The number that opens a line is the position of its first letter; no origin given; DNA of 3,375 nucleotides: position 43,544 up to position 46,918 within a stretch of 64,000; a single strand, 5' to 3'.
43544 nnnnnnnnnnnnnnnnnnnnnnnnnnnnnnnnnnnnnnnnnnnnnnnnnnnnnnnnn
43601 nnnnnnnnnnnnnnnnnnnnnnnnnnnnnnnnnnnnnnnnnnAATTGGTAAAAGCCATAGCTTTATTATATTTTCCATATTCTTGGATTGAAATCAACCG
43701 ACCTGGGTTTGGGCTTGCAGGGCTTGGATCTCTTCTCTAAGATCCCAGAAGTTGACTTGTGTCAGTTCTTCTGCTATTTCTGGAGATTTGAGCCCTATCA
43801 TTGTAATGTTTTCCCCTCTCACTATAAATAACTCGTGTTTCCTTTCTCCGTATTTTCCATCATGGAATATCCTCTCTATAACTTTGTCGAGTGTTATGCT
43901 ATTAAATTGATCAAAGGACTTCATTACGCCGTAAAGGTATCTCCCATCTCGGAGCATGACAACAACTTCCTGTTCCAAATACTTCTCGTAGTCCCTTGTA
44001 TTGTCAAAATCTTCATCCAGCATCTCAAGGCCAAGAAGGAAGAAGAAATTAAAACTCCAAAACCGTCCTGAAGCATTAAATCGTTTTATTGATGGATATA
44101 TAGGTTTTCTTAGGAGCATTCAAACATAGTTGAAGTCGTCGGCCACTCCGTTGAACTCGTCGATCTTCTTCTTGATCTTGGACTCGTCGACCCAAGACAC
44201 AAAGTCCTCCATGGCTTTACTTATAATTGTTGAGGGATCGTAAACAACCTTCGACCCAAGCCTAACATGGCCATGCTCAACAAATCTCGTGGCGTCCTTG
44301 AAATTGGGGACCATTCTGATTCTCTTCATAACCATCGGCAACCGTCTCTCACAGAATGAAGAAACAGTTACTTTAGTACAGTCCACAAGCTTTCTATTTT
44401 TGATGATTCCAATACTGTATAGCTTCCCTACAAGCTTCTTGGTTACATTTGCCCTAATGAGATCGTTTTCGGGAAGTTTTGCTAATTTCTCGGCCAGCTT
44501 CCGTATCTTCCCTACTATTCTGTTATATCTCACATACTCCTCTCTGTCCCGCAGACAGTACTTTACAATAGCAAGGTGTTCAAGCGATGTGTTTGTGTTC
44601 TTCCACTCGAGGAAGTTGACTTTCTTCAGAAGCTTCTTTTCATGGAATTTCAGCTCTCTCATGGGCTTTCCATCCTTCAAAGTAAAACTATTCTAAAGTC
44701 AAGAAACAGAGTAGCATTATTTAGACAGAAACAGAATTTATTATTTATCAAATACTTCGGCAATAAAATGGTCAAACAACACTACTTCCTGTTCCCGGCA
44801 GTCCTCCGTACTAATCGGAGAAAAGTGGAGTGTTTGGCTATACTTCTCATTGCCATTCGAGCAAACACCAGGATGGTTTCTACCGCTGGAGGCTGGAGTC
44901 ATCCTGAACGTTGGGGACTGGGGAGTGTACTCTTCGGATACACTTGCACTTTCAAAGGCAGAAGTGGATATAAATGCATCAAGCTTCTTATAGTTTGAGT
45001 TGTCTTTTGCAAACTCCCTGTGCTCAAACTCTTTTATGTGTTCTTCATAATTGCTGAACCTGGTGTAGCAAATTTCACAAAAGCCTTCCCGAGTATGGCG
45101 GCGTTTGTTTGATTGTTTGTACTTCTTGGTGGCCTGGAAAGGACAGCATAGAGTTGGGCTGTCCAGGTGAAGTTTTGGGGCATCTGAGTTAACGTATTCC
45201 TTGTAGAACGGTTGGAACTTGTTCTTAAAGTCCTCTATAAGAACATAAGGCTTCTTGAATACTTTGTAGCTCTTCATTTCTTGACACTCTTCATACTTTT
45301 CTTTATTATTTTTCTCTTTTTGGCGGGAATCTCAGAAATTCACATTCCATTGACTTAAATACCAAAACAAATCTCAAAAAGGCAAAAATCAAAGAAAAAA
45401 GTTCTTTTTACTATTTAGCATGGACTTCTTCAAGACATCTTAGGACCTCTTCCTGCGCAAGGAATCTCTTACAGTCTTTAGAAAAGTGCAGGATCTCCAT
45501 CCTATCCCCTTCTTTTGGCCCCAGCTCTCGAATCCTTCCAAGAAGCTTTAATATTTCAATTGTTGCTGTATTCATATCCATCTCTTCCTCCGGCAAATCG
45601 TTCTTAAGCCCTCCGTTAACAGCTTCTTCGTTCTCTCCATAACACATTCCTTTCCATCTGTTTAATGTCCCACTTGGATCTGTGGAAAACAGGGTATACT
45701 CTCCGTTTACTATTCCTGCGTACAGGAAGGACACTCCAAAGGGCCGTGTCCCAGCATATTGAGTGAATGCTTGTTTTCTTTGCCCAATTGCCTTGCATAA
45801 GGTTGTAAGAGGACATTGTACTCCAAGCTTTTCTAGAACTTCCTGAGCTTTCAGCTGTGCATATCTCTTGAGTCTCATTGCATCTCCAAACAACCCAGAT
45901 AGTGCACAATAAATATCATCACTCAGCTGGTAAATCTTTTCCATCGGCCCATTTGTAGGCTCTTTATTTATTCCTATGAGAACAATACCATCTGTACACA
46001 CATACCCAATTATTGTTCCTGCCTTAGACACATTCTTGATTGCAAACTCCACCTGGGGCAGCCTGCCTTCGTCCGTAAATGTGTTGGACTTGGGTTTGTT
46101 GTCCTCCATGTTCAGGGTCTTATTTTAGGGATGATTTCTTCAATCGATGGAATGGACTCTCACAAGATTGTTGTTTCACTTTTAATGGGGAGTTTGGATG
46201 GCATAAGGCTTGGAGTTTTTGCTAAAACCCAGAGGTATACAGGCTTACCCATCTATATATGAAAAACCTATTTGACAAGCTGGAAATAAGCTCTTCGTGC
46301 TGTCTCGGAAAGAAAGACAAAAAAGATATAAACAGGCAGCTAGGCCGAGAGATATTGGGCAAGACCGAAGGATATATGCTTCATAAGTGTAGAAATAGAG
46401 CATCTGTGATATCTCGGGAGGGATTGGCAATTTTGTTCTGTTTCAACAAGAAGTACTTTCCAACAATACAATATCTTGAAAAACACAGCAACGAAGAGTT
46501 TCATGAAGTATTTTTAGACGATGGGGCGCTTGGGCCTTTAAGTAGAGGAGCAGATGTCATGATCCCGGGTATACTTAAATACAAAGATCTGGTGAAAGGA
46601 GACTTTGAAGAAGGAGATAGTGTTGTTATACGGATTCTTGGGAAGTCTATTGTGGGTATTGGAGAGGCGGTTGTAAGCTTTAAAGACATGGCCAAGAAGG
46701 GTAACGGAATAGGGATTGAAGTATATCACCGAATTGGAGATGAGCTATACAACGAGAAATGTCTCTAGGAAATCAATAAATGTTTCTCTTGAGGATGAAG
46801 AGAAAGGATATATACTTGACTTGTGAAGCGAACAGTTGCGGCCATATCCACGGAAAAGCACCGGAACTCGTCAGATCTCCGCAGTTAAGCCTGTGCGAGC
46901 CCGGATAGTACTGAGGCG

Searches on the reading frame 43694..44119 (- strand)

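Call 31: search_protein_families(library=pfam, proteins=[window:43694-44119:-], max_evalue=0.00001)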
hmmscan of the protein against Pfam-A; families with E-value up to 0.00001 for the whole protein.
window:43694-44119:- (141 aa): 1 family
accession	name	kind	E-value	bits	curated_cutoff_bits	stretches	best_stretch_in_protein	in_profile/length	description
PF01423.28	LSM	-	1.8e-17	63.2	23.4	1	43-109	2-65/66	LSM domain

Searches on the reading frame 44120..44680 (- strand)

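Call 31: search_protein_families(library=pfam, proteins=[window:44120-44680:-], max_evalue=0.00001)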
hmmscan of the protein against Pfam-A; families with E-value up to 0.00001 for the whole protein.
window:44120-44680:- (186 aa): 2 families
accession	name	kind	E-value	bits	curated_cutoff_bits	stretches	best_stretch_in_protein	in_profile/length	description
PF00163.24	Ribosomal_S4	-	2.9e-18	66.8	23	1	10-111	2-95/95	Ribosomal protein S4/S9 N-terminal domain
PF01479.30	S4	-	1.3e-06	28.4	22.8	1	112-155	1-44/48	S4 domain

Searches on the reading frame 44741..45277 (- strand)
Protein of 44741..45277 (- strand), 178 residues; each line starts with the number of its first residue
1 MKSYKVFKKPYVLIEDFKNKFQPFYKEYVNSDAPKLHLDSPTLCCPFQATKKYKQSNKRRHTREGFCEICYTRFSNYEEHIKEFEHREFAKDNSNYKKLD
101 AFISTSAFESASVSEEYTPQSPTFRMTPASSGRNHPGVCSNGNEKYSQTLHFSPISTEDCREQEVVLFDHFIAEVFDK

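Call 31: search_protein_families(library=pfam, proteins=[window:44741-45277:-], max_evalue=0.00001)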
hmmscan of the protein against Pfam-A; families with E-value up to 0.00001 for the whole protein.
window:44741-45277:- (178 aa): 1 family
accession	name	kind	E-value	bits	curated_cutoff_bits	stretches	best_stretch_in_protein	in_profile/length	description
PF07535.18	zf-DBF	-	8.8e-17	61.3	24.8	1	63-105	2-44/45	DBF zinc finger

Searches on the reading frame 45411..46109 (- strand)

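Call 31: search_protein_families(library=pfam, proteins=[window:45411-46109:-], max_evalue=0.00001)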
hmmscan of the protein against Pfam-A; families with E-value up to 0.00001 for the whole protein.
window:45411-46109:- (232 aa): 1 family
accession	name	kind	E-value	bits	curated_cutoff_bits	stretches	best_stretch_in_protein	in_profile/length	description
PF00227.31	Proteasome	-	4.3e-34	118.3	22.4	1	27-193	1-173/189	Proteasome subunit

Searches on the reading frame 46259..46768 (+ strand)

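Call 31: search_protein_families(library=pfam, proteins=[window:46259-46768:+], max_evalue=0.00001)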
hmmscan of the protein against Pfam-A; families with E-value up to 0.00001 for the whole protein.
window:46259-46768:+ (169 aa): 1 family
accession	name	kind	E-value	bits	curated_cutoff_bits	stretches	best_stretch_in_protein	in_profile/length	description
PF01472.26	PUA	-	2e-11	44.1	24.8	1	83-157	2-72/74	PUA domain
